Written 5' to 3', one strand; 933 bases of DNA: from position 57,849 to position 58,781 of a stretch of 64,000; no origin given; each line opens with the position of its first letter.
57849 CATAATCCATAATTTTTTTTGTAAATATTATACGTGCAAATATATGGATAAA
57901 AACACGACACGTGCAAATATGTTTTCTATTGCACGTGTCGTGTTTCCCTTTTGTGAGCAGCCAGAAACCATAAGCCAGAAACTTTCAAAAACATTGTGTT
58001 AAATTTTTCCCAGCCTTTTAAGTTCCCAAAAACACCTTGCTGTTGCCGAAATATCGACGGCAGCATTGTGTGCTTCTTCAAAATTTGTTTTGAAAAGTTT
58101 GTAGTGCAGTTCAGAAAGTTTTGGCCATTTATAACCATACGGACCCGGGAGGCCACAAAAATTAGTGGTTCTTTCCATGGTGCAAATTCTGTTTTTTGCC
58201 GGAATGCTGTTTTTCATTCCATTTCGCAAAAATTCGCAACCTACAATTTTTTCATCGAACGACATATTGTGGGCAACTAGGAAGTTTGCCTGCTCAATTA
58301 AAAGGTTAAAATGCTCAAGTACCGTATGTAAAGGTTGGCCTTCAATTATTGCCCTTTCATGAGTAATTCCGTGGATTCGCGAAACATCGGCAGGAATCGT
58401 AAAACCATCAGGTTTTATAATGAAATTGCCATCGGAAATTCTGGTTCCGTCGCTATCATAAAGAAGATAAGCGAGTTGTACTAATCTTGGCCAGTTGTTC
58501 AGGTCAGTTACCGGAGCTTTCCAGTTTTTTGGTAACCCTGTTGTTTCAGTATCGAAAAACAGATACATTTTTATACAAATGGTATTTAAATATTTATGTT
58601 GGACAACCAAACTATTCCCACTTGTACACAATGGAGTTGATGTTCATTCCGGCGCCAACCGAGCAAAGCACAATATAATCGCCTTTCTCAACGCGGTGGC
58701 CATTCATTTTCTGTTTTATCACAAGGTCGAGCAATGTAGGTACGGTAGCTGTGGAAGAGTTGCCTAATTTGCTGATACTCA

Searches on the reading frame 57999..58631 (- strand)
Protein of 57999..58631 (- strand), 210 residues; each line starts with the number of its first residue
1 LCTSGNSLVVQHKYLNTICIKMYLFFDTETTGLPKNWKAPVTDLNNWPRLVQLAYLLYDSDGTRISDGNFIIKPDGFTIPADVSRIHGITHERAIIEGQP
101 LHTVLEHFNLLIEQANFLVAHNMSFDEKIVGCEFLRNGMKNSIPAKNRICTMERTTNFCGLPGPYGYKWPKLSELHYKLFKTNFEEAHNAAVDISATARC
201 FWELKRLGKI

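Call 59: search_protein_families(library=pfam, proteins=[window:57999-58631:-], max_evalue=0.00001)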
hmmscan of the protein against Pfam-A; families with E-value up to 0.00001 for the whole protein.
window:57999-58631:- (210 aa): 1 family
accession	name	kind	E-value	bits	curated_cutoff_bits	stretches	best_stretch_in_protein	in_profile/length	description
PF00929.31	RNase_T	-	4.9e-14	53.6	24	1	24-201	1-164/164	Exonuclease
